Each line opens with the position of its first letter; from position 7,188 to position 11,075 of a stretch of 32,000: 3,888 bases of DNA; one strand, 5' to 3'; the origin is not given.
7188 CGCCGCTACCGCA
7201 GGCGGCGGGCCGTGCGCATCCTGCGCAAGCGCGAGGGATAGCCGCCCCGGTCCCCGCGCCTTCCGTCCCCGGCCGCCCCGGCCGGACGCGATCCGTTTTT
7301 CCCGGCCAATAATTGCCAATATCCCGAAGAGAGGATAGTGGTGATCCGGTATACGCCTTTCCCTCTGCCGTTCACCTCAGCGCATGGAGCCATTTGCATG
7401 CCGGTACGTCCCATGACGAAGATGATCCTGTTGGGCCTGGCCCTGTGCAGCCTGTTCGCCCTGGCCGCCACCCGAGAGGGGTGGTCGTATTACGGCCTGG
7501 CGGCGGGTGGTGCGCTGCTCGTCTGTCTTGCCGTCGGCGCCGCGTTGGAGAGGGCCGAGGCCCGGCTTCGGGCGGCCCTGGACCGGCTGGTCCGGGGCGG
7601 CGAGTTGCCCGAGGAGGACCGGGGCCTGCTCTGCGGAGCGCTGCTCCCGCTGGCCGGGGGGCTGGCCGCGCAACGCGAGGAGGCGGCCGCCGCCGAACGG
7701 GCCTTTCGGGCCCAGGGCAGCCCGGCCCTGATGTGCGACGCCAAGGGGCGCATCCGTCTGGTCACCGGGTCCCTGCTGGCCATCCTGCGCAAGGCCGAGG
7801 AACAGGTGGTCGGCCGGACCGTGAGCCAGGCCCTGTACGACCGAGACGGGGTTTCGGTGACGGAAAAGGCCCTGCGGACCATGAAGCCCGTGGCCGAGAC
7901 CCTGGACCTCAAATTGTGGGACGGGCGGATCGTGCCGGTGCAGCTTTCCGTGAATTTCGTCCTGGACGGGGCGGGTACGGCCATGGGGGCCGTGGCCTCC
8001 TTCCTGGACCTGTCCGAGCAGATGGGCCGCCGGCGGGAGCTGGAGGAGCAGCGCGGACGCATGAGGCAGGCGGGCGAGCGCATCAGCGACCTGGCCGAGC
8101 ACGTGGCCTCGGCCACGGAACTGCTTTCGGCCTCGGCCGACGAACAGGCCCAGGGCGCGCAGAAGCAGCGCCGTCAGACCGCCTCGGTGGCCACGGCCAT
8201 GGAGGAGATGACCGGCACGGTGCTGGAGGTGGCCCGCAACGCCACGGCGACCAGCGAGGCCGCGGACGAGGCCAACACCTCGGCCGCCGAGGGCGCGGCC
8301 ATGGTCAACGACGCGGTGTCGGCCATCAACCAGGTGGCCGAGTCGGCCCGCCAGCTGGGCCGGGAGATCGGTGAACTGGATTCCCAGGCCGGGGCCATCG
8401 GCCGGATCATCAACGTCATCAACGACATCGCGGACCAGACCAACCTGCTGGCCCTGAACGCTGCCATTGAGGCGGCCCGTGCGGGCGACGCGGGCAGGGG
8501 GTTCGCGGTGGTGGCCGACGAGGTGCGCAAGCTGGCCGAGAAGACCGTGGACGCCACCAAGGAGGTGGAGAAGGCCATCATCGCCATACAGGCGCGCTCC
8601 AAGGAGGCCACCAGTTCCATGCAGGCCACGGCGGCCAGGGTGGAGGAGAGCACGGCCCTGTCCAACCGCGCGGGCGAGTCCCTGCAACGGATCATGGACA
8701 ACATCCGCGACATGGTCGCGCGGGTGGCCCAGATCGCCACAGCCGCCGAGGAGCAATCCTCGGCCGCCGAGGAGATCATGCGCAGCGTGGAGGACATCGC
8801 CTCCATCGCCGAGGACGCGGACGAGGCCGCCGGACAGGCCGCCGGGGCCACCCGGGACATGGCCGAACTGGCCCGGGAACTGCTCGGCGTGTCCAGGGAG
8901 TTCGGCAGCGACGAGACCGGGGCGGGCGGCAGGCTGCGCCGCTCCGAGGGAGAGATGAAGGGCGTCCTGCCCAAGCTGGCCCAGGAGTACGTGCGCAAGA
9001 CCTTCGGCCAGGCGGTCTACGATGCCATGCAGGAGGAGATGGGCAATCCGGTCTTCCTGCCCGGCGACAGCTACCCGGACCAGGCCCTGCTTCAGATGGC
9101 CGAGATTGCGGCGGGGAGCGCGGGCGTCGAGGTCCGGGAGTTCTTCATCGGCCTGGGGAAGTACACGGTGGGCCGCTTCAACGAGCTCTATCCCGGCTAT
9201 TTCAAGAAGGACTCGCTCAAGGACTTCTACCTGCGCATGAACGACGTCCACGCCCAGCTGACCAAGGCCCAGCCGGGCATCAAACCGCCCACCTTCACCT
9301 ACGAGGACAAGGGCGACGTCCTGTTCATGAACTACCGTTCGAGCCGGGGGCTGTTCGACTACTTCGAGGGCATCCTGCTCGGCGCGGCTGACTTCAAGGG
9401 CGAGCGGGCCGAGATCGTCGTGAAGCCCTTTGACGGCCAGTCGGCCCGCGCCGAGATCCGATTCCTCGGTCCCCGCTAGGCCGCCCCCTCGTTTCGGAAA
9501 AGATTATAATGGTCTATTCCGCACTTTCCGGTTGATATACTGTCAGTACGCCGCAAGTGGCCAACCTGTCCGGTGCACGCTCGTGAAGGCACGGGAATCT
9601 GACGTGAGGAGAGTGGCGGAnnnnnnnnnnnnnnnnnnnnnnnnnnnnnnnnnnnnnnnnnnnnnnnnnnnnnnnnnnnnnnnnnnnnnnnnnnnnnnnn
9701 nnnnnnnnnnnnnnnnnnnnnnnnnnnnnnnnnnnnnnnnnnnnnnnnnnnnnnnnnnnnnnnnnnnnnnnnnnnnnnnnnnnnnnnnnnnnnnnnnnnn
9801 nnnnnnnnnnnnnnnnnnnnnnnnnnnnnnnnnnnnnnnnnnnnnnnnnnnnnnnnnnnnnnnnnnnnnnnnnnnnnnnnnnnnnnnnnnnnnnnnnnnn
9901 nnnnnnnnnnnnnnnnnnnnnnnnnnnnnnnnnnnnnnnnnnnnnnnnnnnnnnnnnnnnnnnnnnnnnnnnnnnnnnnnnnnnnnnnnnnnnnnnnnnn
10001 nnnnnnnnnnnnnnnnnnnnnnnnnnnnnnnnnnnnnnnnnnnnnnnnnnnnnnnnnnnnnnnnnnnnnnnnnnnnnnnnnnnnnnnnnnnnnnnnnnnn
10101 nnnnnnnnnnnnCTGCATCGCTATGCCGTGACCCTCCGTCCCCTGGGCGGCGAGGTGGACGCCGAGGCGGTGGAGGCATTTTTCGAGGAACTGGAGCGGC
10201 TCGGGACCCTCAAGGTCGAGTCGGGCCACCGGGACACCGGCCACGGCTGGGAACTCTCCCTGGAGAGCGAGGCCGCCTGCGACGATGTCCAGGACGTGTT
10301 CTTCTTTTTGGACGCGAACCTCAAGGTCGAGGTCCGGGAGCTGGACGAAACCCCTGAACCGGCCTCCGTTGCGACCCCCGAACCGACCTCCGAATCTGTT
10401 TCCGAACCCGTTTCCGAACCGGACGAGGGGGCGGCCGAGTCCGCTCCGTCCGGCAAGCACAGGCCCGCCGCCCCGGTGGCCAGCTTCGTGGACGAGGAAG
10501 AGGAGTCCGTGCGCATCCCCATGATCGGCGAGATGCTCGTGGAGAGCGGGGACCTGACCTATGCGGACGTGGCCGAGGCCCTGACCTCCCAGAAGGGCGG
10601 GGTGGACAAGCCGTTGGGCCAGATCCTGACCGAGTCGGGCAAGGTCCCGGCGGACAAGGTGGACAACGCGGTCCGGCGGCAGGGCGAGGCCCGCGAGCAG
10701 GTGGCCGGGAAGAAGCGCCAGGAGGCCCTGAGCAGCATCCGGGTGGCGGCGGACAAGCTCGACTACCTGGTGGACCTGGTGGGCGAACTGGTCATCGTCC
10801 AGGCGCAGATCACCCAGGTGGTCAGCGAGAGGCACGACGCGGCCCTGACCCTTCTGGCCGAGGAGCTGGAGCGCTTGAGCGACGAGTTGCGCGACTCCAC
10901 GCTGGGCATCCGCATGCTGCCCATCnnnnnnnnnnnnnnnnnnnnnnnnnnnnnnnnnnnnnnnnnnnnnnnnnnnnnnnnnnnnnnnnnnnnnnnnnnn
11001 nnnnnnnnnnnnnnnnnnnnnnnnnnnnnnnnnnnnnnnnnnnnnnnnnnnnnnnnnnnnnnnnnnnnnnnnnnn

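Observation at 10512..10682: MshEN / T2SSE_N-like (possible c-di-GMP-binding) double motif inserted in CheA where P2 normally sits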

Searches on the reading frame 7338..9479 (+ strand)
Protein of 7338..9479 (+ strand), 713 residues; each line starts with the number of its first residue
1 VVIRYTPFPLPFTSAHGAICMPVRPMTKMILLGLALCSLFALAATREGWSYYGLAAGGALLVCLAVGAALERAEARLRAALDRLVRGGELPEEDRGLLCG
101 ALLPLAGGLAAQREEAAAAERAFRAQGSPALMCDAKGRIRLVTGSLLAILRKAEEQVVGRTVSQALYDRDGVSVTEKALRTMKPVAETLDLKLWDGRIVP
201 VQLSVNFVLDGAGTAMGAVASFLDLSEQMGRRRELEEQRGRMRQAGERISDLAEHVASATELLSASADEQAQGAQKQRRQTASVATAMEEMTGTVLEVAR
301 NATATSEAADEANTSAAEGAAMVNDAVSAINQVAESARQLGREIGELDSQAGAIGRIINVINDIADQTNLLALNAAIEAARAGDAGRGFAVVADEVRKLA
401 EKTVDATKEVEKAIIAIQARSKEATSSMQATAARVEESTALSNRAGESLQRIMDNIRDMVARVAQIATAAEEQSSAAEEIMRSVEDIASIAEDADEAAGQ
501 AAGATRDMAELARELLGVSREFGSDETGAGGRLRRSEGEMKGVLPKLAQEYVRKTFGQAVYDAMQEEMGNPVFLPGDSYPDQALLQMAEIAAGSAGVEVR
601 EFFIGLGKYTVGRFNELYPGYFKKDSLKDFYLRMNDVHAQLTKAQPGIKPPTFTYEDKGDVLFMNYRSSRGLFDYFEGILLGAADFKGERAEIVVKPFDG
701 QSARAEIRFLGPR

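Call 11: search_protein_families(library=pfam, proteins=[window:7338-9479:+], max_evalue=0.001)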
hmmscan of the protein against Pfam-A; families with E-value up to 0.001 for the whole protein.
window:7338-9479:+ (713 aa): 5 families
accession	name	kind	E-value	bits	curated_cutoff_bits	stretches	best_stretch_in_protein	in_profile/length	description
PF00015.26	MCPsignal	-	1.5e-48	165.3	34.6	1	306-490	1-171/172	Methyl-accepting chemotaxis protein (MCP) signalling domain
PF07700.20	HNOB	-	3.2e-31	108.9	25.5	1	541-693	1-161/163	Haem-NO-binding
PF08448.16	PAS_4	-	1.9e-06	28.5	23.1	1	126-228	4-108/110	PAS fold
PF00989.32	PAS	-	7.5e-05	23.2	22.6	1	121-224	5-112/113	PAS fold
PF13426.13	PAS_9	-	0.00026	21.6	27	1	131-227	5-103/103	PAS domain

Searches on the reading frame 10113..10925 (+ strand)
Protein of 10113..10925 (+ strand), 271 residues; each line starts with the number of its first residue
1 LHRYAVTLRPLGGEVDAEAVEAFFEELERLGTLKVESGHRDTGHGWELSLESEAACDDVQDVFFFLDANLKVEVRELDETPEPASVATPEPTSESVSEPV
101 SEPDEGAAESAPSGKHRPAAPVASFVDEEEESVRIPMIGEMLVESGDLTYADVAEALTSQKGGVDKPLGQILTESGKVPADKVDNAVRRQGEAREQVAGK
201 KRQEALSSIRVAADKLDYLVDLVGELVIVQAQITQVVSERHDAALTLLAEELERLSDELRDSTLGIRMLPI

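Call 48: predict_structure(alignment_id=A3)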
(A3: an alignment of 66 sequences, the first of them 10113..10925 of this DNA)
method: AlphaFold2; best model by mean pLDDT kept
length: 271 residues; sequences in the alignment: 66
mean_pLDDT: 82.8   pTM: 0.48
mean pLDDT of the five models: 82.8, 81.1, 80.0, 78.3, 77.9
residues with pLDDT >= 90: 162; 70-90: 50; 50-70: 10; < 50: 49
segments of 3 or more residues with pLDDT < 50: 80-98, 100-116, 118-127
pLDDT, mean of each block of 10 residues (from residue 1): 95 93 95 96 95 96 93 85 41 44 44 45 48 88 97 97 95 97 97 95 91 88 87 90 91 87 70 50
secondary structure, 60 per line:
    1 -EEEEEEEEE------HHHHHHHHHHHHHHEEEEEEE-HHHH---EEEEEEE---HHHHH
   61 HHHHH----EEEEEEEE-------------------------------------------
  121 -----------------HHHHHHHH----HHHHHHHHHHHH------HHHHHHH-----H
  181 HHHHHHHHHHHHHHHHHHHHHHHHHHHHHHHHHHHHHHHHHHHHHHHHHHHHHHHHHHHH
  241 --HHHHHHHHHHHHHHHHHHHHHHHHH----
elements in order: E2-10 H17-30 E31-37 H39-42 E46-52 H56-65 E70-77 H138-145 H150-161 H168-174 H180-240 H243-267

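Call 51: fold_search(model_id=the predicted structure, library=pdb)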
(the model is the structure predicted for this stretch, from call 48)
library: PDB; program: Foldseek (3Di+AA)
matches with E <= 10: 1354; with E <= 0.001: 0
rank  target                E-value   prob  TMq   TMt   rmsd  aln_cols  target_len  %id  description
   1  1u0s_A                4.1e-03  1.00  0.24  0.64   3.0        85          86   14  Chemotaxis kinase CheA P2 domain in complex with response regulator CheY from the thermophile thermotoga maritima (released 2004-08-10)
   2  3zo7_B                6.7e-03  1.00  0.23  0.57   6.1        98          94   16  Crystal structure of ClcFE27A with substrate (released 2013-03-06)
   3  3znj_9                9.0e-03  0.99  0.21  0.51   6.5        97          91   16  Crystal structure of unliganded ClcF from R.opacus 1CP in crystal form 1. (released 2013-03-06)
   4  3znj_3                9.6e-03  1.00  0.24  0.59   6.1        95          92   18  Crystal structure of unliganded ClcF from R.opacus 1CP in crystal form 1. (released 2013-03-06)
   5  4fpi_E                9.6e-03  1.00  0.23  0.60   6.1        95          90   17  Crystal Structure of 5-chloromuconolactone isomerase from Rhodococcus opacus 1CP (released 2013-04-24)
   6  3zo7_E                1.1e-02  1.00  0.23  0.59   4.8        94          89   21  Crystal structure of ClcFE27A with substrate (released 2013-03-06)
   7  3zo7_D                1.1e-02  1.00  0.23  0.58   5.0        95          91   19  Crystal structure of ClcFE27A with substrate (released 2013-03-06)
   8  3znu_H                1.1e-02  0.99  0.21  0.50   6.0        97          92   18  Crystal structure of ClcF in crystal form 2 (released 2013-02-27)
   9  2eky_D                1.1e-02  0.97  0.19  0.42   6.3        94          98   16  Crystal Structure of hypothetical protein MJ1052 from Methanocaldococcus jannaschii (Form 1) (released 2007-10-02)
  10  2n2t_MODEL_1_A        1.2e-02  0.99  0.21  0.54   4.7        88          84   14  Solution NMR Structure of DE NOVO DESIGNED PROTEIN (FDA_60), Northeast Structural Genomics Consortium (NESG) T (released 2015-09-16)
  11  3zo7_A                1.2e-02  0.99  0.21  0.50   5.9        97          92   16  Crystal structure of ClcFE27A with substrate (released 2013-03-06)
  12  4fpi_A                1.3e-02  0.99  0.21  0.48   6.6        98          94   16  Crystal Structure of 5-chloromuconolactone isomerase from Rhodococcus opacus 1CP (released 2013-04-24)
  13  3znu_A                1.4e-02  1.00  0.23  0.57   6.3        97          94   18  Crystal structure of ClcF in crystal form 2 (released 2013-02-27)
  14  2j0w                  1.4e-02  1.00  0.21  0.13   4.1        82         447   21  Crystal structure of E. coli aspartokinase III in complex with aspartate and ADP (R-state) (released 2006-08-10)
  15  2bvz                  1.4e-02  0.99  0.21  0.47   6.4        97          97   21  Mutant of the Ribosomal Protein S6 (released 2005-10-26)
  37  1ffg_B                3.9e-02  0.99  0.20  0.64   3.3        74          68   24  CHEY-BINDING DOMAIN OF CHEA IN COMPLEX WITH CHEY AT 2.1 A RESOLUTION (released 2001-01-17)
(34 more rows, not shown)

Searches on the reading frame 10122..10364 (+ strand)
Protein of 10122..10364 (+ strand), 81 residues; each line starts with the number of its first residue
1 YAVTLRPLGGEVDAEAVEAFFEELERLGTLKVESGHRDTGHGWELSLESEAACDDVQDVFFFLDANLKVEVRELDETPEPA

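Call 41: search_solved_structures(query=A2, max_evalue=10, show_alignments=2)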
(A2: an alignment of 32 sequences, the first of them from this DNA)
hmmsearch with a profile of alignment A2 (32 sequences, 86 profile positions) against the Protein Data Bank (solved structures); distinct sequences matched with E-value up to 10: 2.
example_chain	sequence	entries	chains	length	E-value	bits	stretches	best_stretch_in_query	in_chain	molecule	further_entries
3jqh_A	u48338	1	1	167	0.061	16.8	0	5-28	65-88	C-type lectin domain family 4 member M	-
3fd2_A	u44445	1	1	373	1.4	12.4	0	8-59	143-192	Site-specific DNA endonuclease I-MsoI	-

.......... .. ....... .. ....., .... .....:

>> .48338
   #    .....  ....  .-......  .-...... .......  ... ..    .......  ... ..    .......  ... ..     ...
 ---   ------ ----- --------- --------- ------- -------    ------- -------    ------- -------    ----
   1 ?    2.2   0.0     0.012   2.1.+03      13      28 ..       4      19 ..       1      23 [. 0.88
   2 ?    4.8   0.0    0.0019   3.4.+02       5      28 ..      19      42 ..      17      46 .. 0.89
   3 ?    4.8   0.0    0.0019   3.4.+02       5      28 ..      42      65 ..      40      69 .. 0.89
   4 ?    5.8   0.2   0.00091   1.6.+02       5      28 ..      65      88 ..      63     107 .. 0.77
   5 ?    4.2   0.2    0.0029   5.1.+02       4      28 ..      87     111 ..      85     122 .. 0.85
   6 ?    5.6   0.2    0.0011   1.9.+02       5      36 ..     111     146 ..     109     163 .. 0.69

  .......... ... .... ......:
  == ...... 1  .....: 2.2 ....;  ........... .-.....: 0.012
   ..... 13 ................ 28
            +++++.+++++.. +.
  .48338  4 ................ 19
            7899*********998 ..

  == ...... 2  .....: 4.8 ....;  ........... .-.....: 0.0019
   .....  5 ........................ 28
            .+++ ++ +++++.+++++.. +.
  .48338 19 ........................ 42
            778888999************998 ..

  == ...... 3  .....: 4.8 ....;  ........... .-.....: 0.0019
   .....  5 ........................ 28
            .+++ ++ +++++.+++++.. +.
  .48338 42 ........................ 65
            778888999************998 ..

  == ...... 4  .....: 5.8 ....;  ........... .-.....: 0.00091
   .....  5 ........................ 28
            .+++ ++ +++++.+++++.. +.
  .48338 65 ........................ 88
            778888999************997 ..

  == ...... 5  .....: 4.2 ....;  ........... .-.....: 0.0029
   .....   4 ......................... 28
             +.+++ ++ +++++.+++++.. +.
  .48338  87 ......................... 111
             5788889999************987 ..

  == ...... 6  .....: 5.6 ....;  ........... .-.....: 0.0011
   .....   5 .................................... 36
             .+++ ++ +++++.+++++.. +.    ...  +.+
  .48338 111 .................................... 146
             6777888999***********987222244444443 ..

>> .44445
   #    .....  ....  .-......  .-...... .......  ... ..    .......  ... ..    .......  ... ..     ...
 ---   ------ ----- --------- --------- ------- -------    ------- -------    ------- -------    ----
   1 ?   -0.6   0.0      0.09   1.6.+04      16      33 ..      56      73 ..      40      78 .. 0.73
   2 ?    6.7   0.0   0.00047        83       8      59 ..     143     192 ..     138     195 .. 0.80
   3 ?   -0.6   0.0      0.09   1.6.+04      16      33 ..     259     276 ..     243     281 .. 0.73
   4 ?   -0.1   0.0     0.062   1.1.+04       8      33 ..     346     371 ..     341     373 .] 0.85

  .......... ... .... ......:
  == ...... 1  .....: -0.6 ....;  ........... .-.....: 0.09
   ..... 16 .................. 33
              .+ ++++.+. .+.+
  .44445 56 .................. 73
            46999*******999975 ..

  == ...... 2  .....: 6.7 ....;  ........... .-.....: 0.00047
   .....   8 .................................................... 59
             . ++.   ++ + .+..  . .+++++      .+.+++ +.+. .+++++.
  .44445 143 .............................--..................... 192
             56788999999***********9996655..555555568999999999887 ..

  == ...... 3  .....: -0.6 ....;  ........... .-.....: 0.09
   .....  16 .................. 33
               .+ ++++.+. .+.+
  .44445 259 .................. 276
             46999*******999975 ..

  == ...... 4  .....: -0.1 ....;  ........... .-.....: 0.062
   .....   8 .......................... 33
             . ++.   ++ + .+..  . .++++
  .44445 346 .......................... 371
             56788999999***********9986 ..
